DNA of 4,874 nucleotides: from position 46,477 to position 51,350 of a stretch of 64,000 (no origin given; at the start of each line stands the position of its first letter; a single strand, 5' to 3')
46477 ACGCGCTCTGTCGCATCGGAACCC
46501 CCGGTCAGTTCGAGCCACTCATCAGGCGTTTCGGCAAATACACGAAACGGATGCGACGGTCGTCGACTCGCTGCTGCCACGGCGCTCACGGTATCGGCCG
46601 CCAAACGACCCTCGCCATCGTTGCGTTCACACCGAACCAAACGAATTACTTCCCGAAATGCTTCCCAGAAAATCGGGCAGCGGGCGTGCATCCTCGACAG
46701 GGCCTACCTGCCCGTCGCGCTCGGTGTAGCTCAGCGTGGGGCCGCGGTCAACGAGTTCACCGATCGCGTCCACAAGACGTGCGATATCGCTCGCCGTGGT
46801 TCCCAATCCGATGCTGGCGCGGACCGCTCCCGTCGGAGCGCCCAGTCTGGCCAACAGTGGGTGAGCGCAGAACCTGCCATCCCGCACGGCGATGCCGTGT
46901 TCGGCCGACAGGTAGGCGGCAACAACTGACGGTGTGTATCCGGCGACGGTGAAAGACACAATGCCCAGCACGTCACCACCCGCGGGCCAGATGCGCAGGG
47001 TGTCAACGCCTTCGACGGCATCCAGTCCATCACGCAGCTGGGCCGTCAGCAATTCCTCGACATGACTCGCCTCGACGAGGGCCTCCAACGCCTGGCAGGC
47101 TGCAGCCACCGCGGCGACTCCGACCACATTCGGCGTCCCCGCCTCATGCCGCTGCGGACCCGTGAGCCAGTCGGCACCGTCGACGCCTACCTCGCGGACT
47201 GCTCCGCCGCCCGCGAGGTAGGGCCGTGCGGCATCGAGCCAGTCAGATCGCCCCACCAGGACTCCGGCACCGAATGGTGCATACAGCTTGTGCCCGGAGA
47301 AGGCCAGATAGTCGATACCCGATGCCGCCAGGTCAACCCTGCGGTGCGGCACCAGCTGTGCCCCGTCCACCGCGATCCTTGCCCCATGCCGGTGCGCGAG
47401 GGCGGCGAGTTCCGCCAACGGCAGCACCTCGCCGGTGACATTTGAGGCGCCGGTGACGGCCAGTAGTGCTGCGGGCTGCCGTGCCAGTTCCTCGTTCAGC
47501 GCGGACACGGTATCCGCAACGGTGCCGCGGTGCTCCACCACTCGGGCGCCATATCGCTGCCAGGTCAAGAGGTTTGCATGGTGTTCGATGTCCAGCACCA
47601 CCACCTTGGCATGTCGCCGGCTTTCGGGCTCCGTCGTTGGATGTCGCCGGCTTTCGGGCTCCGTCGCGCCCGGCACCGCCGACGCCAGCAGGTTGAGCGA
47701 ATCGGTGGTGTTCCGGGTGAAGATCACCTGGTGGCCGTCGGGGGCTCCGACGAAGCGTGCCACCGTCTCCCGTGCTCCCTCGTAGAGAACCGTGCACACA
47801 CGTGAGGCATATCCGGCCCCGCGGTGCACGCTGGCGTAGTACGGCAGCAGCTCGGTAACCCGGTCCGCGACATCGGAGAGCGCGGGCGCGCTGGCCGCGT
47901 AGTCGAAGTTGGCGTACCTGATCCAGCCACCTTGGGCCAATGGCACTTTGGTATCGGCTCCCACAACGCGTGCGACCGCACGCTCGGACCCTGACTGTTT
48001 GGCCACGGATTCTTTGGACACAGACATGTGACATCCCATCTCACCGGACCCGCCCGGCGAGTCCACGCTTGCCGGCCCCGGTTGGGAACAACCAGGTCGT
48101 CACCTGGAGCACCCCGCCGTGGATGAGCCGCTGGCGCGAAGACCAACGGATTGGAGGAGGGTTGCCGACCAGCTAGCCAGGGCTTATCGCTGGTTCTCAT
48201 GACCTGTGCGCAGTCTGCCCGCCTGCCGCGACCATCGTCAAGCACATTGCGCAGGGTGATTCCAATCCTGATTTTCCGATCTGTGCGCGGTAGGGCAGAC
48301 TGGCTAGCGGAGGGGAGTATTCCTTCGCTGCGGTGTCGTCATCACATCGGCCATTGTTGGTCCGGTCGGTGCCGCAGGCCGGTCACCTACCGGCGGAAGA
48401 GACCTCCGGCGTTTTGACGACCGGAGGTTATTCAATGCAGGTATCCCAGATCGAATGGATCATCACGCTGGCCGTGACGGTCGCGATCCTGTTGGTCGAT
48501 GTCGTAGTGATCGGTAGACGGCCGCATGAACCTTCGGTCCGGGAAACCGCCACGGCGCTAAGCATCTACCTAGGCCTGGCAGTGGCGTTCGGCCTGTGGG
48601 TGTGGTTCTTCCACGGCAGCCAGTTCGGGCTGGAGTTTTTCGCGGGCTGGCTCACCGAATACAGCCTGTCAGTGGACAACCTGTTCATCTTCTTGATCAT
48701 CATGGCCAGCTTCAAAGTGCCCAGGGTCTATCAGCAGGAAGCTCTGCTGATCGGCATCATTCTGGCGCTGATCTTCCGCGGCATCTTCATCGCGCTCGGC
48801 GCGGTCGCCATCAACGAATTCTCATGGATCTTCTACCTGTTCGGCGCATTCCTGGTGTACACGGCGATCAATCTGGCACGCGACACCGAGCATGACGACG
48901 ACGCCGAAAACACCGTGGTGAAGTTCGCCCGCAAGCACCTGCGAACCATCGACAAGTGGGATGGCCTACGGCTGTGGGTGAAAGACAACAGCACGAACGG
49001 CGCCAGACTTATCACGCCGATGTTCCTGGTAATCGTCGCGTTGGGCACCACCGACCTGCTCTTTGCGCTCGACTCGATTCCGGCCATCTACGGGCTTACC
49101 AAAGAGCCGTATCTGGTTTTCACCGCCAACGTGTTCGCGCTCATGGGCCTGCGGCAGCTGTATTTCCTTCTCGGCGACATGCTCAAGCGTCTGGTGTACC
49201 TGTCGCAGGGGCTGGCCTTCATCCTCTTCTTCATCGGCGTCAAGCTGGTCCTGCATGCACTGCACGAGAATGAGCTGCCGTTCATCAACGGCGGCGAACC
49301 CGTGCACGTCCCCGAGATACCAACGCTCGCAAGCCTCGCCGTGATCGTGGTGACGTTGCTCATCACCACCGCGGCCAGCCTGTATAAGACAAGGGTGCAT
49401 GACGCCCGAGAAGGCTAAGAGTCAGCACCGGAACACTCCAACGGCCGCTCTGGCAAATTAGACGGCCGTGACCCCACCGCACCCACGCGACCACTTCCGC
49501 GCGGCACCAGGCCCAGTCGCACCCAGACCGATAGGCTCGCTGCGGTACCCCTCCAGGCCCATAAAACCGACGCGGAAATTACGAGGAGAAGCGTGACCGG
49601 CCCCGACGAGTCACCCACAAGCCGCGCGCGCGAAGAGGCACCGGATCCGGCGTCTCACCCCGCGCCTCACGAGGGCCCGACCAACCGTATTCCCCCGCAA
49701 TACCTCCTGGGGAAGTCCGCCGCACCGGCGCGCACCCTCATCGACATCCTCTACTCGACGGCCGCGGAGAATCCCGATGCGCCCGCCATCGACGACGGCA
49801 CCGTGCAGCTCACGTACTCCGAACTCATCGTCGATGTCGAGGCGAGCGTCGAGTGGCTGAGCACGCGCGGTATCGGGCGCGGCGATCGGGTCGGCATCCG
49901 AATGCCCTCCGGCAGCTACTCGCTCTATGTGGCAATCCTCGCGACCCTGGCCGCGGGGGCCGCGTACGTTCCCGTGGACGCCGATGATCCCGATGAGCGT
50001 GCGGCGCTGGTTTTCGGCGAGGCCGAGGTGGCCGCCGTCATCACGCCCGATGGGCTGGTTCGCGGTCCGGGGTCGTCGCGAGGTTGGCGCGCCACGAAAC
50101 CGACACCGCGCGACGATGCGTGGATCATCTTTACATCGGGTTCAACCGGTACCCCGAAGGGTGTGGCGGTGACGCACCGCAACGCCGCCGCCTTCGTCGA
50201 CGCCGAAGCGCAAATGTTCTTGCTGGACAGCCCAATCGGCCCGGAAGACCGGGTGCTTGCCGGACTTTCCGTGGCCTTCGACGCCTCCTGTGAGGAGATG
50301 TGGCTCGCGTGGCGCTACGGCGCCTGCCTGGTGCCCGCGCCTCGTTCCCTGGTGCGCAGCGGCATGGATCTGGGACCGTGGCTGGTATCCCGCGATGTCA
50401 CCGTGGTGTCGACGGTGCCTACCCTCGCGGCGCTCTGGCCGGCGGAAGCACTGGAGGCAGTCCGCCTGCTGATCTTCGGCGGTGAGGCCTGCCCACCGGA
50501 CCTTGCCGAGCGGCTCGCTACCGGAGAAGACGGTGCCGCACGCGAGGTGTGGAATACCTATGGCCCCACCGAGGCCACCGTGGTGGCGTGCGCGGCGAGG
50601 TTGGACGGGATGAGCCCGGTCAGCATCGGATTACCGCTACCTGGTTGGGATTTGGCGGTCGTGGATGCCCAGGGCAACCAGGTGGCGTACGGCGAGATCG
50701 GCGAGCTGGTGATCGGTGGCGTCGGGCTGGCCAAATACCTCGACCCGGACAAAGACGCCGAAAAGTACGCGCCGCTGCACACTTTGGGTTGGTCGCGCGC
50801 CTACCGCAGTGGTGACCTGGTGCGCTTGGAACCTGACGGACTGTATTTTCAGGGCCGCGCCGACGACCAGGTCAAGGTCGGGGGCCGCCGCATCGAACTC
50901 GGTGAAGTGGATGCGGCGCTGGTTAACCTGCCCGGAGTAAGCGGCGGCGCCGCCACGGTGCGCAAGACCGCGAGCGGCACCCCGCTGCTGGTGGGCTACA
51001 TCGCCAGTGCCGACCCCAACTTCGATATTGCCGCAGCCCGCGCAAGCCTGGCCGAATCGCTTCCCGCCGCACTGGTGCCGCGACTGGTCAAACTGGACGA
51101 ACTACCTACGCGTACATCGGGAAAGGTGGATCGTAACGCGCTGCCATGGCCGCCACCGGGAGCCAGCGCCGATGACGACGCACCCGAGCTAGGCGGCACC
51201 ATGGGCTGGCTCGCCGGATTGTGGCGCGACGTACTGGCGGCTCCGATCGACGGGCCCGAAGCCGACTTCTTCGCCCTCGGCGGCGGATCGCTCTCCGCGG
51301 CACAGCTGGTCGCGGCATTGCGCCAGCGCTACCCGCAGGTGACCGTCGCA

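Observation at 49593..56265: Pls-type NRPS, M1 peptidase and MOP-like exporter operon: candidate cationic homopoly(amino acid) system not known to me in mycobacteria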

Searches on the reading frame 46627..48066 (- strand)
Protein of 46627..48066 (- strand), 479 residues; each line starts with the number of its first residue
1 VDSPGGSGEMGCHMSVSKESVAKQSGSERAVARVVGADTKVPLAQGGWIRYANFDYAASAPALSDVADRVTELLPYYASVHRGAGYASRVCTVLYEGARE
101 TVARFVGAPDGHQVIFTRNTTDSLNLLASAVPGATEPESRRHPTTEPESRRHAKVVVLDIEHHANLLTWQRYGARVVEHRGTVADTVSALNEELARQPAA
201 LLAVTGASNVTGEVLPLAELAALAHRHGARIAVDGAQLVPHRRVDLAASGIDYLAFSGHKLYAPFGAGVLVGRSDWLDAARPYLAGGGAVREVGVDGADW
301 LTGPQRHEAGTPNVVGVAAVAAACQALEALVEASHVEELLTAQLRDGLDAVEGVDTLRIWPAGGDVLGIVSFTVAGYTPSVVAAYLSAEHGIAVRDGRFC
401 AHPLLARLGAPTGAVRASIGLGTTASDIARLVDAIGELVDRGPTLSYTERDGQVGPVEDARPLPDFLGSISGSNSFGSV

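Call 6: search_protein_families(library=pfam, proteins=[window:46627-48066:-], max_evalue=0.01)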
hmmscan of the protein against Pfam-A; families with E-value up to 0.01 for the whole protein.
window:46627-48066:- (479 aa): 4 families
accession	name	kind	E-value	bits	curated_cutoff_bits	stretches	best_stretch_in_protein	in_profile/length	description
PF00266.25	Aminotran_5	-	2.3e-80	270.8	21.5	1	53-431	2-371/371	Aminotransferase class-V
PF01212.27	Beta_elim_lyase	-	3.6e-07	30.2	27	1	184-353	112-270/288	Beta-eliminating lyase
PF00155.27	Aminotran_1_2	-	3.4e-05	23.6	19.7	1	172-235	111-186/361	Aminotransferase class I and II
PF03841.19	SelA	-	0.0057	16.2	22.8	1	245-278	198-231/367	L-seryl-tRNA selenium transferase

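Call 7: search_protein_families(library=ncbifam, proteins=[window:46627-48066:-], max_evalue=0.01)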
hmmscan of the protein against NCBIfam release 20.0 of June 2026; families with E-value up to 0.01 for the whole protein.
window:46627-48066:- (479 aa): 29 families (the best 25 are shown)
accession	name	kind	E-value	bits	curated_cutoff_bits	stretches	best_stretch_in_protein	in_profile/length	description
TIGR01979.1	sufS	subfamily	2.5e-82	276.9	475.1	1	53-436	21-396/403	SufS family cysteine desulfurase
NF041166.1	f2_encap_cargo1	exception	7.5e-68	230.1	800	1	54-437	249-622/623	family 2A encapsulin nanocompartment cargo protein cysteine desulfurase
NF008126.0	PRK10874.1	equivalog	9.3e-65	219.3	607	1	77-437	47-394/401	cysteine desulfurase CsdA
TIGR03392.1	FeS_syn_CsdA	equivalog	3.5e-64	217.4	493.6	1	77-437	44-391/398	cysteine desulfurase CsdA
NF006791.0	PRK09295.1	equivalog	6e-59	200.1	661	1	52-435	25-398/406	cysteine desulfurase SufS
TIGR01977.1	am_tr_V_EF2568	hypoth_equivalog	1.4e-42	146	377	1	54-437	3-375/376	cysteine desulfurase family protein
TIGR01976.1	am_tr_V_VC1184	hypoth_equivalog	2.6e-38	132.4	352.35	1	43-435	13-401/401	cysteine desulfurase-like protein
NF040779.1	Sec_lyase_SclA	exception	1.4e-33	116.3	525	1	66-438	16-376/378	selenocysteine lyase SclA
TIGR03402.1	FeS_nifS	equivalog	4.3e-23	81.7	530.75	1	73-441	19-372/379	cysteine desulfurase NifS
TIGR03235.1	DNA_S_dndA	equivalog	5e-21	75.4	480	1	55-293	3-235/353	cysteine desulfurase DndA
NF010611.0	PRK14012.1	equivalog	1.4e-13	50.6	548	1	54-292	9-240/406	IscS subfamily cysteine desulfurase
TIGR02006.1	IscS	equivalog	1.2e-12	47.6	643.2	1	54-292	7-236/402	IscS subfamily cysteine desulfurase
TIGR03403.1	nifS_epsilon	equivalog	2.1e-12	46.5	587.7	1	98-288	47-228/382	NifS family cysteine desulfurase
NF002806.0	PRK02948.1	subfamily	1.1e-11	44.3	304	1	54-269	4-209/381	IscS subfamily cysteine desulfurase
TIGR04343.1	egtE_PLP_lyase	equivalog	5.8e-10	38.5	400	1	85-434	45-367/370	ergothioneine biosynthesis PLP-dependent enzyme EgtE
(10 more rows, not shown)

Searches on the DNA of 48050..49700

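Call 69: search_rna_families(source=window, start=48050, end=49700, threshold=evalue, max_evalue=1)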
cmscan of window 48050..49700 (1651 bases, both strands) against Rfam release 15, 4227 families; matches with E-value up to 1: 1.
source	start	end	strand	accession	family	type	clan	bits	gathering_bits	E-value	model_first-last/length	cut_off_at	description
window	48060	48204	-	RF00634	SAM-IV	Cis-reg; riboswitch;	CL00012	90.5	38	1.4e-16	1-116/116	no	SAM (S-adenosyl methionine) riboswitch aptamer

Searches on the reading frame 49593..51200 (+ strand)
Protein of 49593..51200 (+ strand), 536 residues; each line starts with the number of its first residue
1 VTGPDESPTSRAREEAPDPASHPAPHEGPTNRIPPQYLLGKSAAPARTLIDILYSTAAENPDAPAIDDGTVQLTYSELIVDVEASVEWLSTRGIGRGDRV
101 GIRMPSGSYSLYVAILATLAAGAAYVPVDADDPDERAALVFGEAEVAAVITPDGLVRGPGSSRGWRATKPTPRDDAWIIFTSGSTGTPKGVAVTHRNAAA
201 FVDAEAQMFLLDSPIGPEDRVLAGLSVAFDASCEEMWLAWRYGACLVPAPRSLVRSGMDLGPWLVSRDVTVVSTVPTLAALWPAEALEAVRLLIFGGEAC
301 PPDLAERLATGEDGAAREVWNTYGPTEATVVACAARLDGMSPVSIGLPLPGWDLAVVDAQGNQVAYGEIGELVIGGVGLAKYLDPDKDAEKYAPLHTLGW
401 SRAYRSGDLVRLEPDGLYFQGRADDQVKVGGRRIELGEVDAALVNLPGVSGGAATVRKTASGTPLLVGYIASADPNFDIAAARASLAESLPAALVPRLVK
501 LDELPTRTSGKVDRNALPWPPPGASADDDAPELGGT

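Call 13: search_solved_structures(query=window:49593-51200:+, max_evalue=1e-100, show_alignments=1)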
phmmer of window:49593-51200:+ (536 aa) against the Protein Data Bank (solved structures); distinct sequences matched with E-value up to 1e-100: 1.
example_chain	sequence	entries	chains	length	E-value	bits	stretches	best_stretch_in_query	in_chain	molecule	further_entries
7wew_A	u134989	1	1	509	2.1e-193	647.4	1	29-524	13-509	Epsilon-poly-L-lysine synthase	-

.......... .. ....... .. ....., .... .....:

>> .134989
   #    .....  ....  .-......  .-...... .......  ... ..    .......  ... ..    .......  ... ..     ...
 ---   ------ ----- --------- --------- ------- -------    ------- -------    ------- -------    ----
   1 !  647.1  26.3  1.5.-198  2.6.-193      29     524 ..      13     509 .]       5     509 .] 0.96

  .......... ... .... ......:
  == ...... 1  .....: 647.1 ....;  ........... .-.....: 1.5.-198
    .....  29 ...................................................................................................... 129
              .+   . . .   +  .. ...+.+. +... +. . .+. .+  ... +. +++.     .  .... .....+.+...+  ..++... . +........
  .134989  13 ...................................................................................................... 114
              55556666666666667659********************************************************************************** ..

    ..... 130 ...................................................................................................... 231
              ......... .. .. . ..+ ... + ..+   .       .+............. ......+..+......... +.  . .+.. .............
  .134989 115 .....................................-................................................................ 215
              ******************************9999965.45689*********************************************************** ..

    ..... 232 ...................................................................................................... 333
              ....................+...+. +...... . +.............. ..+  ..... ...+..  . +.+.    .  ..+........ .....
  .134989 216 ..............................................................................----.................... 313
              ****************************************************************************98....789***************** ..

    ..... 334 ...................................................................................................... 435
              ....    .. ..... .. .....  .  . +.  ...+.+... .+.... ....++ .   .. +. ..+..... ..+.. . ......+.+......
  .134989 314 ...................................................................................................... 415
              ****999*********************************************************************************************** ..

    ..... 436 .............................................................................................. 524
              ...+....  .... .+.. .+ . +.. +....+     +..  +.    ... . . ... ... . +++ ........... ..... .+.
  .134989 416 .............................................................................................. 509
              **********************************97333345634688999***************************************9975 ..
